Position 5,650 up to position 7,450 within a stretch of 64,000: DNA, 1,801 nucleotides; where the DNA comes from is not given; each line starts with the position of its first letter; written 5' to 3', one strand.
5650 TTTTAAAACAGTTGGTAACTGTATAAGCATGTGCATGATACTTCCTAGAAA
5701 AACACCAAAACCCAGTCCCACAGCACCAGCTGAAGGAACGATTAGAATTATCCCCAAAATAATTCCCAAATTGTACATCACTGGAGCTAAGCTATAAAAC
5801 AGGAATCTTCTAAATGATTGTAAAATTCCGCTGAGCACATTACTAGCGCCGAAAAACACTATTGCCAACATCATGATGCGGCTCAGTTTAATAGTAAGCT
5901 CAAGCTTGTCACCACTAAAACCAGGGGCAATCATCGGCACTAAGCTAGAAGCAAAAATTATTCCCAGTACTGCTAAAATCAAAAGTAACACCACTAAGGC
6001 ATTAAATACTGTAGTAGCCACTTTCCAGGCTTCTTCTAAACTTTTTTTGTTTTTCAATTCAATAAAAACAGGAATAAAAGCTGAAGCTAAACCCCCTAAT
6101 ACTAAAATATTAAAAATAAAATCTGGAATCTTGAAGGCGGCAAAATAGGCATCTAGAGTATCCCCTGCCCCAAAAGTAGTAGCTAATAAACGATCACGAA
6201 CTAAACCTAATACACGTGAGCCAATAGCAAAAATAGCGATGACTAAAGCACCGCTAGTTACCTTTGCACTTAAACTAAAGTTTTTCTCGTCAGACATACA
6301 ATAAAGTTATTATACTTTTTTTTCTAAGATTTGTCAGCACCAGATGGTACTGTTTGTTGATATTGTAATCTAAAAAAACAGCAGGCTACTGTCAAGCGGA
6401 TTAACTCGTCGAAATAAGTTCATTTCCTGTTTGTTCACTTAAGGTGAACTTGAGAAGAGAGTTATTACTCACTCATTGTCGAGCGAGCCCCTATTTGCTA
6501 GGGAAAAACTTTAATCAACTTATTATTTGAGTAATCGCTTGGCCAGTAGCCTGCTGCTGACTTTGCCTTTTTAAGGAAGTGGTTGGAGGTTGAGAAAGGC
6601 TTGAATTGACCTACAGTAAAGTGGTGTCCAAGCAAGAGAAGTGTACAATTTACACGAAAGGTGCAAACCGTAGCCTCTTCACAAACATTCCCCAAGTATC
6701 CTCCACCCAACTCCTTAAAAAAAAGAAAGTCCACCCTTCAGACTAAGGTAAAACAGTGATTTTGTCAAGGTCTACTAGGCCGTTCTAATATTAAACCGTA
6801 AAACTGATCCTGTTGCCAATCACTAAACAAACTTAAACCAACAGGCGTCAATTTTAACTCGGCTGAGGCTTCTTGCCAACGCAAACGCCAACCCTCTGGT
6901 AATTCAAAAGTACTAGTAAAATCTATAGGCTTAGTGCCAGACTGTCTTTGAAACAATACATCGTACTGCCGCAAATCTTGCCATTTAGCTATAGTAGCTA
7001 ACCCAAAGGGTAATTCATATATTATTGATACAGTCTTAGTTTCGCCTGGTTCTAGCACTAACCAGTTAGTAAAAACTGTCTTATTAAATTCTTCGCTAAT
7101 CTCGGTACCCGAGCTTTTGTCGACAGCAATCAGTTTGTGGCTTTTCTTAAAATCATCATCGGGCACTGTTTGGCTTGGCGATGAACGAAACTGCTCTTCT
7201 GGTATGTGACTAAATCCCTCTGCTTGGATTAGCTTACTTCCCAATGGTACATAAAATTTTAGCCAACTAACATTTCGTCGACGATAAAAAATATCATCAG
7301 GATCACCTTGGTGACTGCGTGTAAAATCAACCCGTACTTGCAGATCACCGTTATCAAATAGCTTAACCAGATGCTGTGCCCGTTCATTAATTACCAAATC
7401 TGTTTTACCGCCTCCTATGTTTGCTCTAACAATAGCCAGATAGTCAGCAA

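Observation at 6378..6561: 184-nt element closed by a 13-bp perfect inverted repeat in the long spacer between the DUF4012 gene and murJ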

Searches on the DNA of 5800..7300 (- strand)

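Call 4: search_rna_families(source=window, start=5800, end=7300, threshold=evalue, max_evalue=10, show_alignments=4)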
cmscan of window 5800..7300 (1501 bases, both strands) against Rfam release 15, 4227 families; matches with E-value up to 10: 4.
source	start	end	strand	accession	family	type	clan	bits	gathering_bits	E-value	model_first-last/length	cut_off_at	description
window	6303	6329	+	RF01105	SBWMV2_UPD-PKl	Cis-reg;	-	21.1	39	4.7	1-27/27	no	Pseudoknot of upstream pseudoknot domain (UPD) of the 3'UTR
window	6000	6102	-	RF00225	IRES_Tobamo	Cis-reg; IRES;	-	18.4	50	7.4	1-151/151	no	Tobamovirus internal ribosome entry site (IRES)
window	6025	6082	-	RF03737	mir-8315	Gene; miRNA;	-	16.3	80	4.8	1-60/60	no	mir-8315 microRNA precursor family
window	6017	6141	+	RF01005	MIR530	Gene; miRNA;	-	16.1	85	7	1-172/172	no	MIR530 microRNA precursor family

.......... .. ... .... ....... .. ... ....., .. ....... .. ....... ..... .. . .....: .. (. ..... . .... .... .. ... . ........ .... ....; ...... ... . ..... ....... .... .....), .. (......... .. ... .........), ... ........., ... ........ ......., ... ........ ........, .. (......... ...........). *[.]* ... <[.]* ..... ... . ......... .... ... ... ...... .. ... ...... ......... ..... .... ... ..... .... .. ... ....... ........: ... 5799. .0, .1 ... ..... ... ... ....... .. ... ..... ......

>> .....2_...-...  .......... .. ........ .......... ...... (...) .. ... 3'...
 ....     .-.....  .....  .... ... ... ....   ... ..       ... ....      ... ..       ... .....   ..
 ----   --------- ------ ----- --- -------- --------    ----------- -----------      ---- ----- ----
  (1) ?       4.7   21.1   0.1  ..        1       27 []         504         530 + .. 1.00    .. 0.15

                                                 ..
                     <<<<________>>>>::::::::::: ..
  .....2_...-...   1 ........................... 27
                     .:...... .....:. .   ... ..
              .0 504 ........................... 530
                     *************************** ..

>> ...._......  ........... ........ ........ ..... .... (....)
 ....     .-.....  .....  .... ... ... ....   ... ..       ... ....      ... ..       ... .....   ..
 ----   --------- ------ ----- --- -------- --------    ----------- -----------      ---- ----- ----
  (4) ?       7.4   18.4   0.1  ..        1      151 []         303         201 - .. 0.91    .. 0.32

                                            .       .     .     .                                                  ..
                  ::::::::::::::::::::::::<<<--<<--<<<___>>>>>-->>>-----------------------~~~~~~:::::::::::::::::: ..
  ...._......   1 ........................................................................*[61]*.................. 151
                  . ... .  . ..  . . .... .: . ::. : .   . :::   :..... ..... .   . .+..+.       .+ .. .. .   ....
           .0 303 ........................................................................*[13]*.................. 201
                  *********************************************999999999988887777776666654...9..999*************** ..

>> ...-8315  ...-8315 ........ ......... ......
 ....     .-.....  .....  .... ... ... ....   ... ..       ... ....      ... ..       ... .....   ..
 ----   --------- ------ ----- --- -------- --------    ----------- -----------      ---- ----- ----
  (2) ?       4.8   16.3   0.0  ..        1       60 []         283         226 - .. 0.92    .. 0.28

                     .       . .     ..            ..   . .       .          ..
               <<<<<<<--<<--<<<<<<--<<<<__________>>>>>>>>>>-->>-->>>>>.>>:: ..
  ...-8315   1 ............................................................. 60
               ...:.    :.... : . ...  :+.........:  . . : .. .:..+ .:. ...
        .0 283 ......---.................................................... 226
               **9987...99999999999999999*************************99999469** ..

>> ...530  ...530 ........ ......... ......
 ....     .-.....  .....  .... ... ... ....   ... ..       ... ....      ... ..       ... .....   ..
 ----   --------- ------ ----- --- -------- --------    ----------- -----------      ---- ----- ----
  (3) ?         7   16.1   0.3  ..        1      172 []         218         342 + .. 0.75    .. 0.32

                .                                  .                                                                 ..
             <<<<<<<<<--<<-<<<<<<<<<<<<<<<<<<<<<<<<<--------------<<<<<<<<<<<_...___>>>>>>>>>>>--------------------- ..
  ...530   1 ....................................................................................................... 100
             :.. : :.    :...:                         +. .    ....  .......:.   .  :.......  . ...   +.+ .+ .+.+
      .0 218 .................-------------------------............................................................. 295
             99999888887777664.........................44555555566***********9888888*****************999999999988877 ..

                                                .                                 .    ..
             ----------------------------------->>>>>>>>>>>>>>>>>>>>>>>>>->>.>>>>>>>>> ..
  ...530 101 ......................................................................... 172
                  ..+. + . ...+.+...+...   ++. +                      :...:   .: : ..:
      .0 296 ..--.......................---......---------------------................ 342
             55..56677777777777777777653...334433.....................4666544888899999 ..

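Call 43: search_rna_families(source=window, start=6360, end=6745, threshold=evalue, max_evalue=10, show_alignments=3)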
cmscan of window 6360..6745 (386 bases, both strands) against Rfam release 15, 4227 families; matches with E-value up to 10: 2.
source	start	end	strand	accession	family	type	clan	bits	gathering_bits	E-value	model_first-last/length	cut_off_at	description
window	6526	6595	+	RF02277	Hammerhead_HH10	Gene; ribozyme;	CL00010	14.7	75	3.6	1-125/125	no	Hammerhead ribozyme HH10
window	6677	6725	-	RF02193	TCL6_3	Gene; lncRNA;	-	9.8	40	9.2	91-139/139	no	T-cell leukemia/lymphoma 6 conserved region 3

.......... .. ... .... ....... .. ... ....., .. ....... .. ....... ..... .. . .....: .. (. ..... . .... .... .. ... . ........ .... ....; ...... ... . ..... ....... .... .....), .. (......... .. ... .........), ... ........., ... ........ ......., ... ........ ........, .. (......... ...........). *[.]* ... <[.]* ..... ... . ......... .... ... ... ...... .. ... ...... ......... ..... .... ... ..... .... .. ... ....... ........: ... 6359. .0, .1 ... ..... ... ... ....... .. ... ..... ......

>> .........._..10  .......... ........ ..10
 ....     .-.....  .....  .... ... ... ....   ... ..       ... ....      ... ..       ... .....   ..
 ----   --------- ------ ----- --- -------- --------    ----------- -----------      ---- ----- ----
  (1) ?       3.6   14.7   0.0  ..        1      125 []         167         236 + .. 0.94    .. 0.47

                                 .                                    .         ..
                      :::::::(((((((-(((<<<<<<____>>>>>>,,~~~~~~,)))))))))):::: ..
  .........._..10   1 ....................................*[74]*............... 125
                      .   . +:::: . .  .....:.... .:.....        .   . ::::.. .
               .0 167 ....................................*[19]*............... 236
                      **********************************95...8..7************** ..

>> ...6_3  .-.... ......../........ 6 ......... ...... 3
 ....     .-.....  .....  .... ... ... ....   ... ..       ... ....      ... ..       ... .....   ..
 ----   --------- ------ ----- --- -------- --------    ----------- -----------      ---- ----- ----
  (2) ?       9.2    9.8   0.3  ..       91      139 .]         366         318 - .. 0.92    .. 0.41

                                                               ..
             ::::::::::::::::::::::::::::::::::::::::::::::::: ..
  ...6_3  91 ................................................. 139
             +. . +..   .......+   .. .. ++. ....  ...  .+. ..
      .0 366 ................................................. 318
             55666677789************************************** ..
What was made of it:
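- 6559..6731 (-): Domain B, a three-way-junction RNA. It has a long closing stem (P1/P2), a purine/pyrimidine helix (P3a) continuing into the variable hairpin P3 (6673-6643), and a near-invariant hairpin P4 (6633-6599, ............................). No Rfam hit (calls 4, 43).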

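Call 48: build_rna_model(alignment_id=A7, structure=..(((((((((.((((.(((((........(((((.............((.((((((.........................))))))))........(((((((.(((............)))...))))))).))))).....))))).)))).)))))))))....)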
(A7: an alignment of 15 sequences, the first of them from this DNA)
Model R1 built from alignment A7 (15 sequences, 169 columns); structure: as given.
model positions 153; base pairs 41; branch points 1; effective number of sequences 2.39; information 0.59 bits per position. Calibrated on 0.2 Mb of random sequence (short: E-values are rough).
structure used (alignment columns):
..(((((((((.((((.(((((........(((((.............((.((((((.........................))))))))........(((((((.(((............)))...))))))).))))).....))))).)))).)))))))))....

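Call 49: search_with_rna_model(model_id=R1, sources=[window, L002, L003, L004, L005, L006, L007, L008, L009, L010, L011, L012, L013, L014, L015, L016, L017, L018, L019, L020, L021, L022, L023, L024, L025, L026, L027, L028, L029, L030, L031, L032, L033, L034, L035, L036, L037, L038, L039, L040, L041, L042, L043, L044, L045, L046, L047, L048, L049, L050, L051, L052, L053, L054, L055, L056, L057, L058, L059, L060, L061, L062, L063, L064, L065, L066, L067, L068, L069, L070, L071, L072, L073, L074, L075, L076, L077, L078, L079, L080, L081], max_evalue=1, show_alignments=4)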
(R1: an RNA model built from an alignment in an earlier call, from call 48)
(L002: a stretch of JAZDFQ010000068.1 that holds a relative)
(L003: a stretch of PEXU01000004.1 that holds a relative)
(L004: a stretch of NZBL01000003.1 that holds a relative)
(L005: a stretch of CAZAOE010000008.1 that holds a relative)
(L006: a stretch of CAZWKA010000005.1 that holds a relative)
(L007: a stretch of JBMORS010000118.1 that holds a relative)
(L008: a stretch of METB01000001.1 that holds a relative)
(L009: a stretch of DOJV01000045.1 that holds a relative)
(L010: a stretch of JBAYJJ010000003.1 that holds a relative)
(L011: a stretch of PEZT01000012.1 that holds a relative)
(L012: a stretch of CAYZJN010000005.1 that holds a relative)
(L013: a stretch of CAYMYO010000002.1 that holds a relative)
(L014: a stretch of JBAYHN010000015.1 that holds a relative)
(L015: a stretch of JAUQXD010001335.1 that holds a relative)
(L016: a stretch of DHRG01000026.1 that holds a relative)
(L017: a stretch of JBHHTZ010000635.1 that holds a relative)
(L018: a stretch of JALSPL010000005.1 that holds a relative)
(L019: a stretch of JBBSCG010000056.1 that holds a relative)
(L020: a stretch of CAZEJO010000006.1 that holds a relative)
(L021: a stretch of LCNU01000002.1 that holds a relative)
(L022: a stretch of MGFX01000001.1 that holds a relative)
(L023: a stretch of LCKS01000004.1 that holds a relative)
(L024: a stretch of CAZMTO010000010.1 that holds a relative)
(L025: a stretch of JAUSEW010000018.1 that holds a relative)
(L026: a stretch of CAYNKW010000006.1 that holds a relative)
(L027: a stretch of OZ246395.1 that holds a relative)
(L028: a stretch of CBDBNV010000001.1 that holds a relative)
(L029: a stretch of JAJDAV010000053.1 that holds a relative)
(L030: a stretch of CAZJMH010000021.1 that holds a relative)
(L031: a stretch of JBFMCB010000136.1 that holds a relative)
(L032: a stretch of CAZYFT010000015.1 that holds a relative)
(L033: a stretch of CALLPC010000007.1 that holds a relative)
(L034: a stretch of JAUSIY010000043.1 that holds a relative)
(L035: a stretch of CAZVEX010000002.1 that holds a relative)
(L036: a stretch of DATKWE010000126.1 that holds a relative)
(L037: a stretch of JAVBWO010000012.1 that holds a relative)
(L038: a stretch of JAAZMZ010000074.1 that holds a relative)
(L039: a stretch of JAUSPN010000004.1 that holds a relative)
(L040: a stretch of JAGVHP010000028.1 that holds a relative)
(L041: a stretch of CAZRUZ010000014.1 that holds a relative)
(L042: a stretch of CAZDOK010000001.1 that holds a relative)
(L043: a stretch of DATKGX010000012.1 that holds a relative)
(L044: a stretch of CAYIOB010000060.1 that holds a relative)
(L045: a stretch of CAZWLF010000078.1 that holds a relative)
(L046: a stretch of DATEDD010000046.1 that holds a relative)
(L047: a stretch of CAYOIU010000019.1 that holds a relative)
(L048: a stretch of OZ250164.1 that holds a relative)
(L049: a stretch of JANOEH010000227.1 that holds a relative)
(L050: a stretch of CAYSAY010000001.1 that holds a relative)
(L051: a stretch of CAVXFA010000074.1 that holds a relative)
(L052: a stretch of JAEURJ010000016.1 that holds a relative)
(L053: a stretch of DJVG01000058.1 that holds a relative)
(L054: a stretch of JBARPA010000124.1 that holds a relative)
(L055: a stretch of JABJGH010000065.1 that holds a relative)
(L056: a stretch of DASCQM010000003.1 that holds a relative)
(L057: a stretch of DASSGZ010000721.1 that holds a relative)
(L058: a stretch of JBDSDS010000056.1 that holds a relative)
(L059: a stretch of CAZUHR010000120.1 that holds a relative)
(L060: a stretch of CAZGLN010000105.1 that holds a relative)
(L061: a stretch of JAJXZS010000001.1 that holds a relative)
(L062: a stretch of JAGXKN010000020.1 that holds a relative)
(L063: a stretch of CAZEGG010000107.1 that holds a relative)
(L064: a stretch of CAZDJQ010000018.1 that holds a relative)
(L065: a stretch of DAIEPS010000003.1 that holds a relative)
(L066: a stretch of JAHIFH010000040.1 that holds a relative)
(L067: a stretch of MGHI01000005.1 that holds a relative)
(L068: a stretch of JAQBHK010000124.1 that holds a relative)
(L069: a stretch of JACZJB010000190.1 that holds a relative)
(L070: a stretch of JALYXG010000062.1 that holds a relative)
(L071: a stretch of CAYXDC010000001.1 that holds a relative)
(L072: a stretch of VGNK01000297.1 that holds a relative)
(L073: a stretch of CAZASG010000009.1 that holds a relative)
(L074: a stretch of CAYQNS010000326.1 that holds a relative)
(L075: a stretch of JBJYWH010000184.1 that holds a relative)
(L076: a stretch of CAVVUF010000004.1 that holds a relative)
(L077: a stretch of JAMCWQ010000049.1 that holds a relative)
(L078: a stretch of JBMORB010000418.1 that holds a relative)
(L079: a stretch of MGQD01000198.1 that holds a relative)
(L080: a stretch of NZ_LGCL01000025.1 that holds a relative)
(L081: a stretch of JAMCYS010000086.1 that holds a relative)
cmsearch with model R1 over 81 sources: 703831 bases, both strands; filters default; matches with E-value up to 1: 5.
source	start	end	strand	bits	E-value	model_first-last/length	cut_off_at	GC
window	6569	6718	-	106.5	8.9e-28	1-153/153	no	0.43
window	6571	6720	+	17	0.064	1-153/153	no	0.43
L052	7537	7670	+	16.3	0.1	1-153/153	no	0.44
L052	5586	5624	+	16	0.12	1-153/153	no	0.26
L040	5145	5212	+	13.4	0.68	1-153/153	no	0.49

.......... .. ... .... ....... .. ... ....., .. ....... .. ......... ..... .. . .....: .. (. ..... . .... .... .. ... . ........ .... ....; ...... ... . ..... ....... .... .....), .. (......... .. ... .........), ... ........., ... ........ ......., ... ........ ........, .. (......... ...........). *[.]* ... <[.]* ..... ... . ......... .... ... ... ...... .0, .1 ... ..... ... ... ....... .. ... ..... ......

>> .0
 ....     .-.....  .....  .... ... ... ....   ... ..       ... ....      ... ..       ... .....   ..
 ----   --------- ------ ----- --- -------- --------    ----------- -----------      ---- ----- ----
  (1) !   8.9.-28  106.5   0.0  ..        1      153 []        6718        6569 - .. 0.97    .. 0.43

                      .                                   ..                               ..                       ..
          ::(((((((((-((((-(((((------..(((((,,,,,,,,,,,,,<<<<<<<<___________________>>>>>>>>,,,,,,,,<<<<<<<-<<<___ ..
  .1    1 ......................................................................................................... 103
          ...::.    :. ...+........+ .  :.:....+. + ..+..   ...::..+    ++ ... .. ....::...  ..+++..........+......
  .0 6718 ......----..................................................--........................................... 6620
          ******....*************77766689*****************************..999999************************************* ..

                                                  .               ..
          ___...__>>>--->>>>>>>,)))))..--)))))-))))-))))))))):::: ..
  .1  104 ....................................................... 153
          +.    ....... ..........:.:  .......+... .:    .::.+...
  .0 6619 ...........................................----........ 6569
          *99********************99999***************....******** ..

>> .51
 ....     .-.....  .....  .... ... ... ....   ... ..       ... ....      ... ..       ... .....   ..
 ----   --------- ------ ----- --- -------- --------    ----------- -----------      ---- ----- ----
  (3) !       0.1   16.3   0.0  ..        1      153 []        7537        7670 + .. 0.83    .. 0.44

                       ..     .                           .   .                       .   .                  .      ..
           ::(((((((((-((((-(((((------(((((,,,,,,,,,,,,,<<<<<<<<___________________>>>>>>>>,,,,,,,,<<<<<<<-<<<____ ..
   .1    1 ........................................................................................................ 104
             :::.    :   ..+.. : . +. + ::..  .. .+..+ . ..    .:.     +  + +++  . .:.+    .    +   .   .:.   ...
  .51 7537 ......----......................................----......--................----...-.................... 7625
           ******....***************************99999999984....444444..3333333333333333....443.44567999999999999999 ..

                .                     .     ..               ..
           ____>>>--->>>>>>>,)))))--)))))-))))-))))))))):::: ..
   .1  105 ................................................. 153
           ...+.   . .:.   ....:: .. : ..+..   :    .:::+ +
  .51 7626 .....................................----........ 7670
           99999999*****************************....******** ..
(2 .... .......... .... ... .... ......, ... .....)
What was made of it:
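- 6559..6731 (-): Covariance model R1 hits 6718-6569 at 106.5 bits (call 49).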

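Call 51: search_with_rna_model(model_id=R1, sources=[window, L082, L086, L087, L090, L091, L092, L093, L096, L098, L099, L100, L101, L102, L104], max_evalue=0.00001, make_alignment=true)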
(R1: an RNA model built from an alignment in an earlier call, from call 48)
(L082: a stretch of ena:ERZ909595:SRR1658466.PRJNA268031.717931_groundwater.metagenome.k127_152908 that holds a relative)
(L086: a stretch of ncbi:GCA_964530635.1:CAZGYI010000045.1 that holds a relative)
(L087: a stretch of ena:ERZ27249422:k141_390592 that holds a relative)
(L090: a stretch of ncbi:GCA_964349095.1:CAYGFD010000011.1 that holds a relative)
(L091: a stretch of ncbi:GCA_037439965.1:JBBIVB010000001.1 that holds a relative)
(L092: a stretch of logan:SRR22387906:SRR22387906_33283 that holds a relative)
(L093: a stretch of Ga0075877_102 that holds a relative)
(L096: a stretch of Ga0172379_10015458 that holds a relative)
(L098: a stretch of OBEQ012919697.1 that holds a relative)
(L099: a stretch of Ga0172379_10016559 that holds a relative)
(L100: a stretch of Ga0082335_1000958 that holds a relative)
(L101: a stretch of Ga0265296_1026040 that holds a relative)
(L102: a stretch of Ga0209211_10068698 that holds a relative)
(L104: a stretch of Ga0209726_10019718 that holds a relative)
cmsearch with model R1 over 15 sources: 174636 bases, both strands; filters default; matches with E-value up to 0.00001: 21.
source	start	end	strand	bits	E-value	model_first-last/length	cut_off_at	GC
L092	3760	3912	+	143.5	4.4e-39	1-153/153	no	0.51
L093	4359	4510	+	141.4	1.8e-38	1-153/153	no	0.45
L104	159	313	+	138.7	1.1e-37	1-153/153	no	0.5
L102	2698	2849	-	135.6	8.4e-37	1-153/153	no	0.47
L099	5945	6095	-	133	4.9e-36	1-153/153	no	0.5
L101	591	741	+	130.9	2e-35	1-153/153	no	0.52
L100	2892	3049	+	130.2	3e-35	1-153/153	no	0.54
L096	6340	6488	-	128.5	9.4e-35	1-153/153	no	0.52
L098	1685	1838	+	128.4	1e-34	1-153/153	no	0.57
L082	3636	3795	+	122.3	5.9e-33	1-153/153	no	0.44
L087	4606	4753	+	119.2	4.8e-32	1-153/153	no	0.38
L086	3206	3353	+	118.3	8.4e-32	1-153/153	no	0.39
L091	3600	3758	+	117.9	1.1e-31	1-153/153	no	0.33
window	6569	6718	-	106.5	2.2e-28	1-153/153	no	0.43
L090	3615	3771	+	90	1.3e-23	1-153/153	no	0.39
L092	3758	3910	-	32.9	4e-07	1-153/153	no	0.5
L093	4357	4508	-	31.9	7.5e-07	1-153/153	no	0.46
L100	2890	3047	-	30.9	1.5e-06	1-153/153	no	0.55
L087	4604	4751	-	29.6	3.7e-06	1-153/153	no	0.38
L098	1683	1836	-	28.8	6.1e-06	1-153/153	no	0.57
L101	589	739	-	28.5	7.6e-06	1-153/153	no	0.52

Alignment A8: 21 matches aligned to the model, 252 columns, each read 5' to 3' on its own strand. Consensus structure (alignment columns), stored with it:
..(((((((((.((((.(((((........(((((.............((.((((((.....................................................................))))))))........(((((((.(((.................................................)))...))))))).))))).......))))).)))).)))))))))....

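Call 57: search_with_rna_model(model_id=R1, sources=[L106, L107, L108, L109], max_evalue=0.01)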
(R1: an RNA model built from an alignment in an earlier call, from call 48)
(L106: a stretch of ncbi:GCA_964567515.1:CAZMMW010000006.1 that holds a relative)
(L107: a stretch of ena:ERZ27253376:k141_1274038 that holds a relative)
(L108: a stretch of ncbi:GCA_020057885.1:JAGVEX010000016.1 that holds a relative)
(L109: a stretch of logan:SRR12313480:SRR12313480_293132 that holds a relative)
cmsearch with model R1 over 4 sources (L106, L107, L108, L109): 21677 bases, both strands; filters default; matches with E-value up to 0.01: 7.
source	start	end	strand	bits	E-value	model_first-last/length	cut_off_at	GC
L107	201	355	+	138.7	1.3e-38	1-153/153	no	0.5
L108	2247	2399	+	135.8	9.4e-38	1-153/153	no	0.48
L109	2316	2470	+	130.1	4e-36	1-153/153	no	0.58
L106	114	274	+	102.7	3.3e-28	1-153/153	no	0.35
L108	2245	2397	-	32.2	8.1e-08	1-153/153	no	0.48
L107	199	353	-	24.8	1e-05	1-153/153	no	0.5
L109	2314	2468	-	21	0.00014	1-153/153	no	0.58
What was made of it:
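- In B's homologues, reverse-strand model scores are 17-33 bits against 90-143 bits forward (calls 49, 51, 57).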

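Call 60: build_rna_model(alignment_id=A9, structure=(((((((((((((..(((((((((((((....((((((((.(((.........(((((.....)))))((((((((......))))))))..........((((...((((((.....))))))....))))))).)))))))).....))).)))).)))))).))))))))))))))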
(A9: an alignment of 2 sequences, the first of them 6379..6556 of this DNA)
Model R2 built from alignment A9 (2 sequences, 178 columns); structure: as given.
model positions 178; base pairs 60; branch points 2; effective number of sequences 0.63; information 0.59 bits per position. Calibrated on 0.2 Mb of random sequence (short: E-values are rough).
structure used (alignment columns):
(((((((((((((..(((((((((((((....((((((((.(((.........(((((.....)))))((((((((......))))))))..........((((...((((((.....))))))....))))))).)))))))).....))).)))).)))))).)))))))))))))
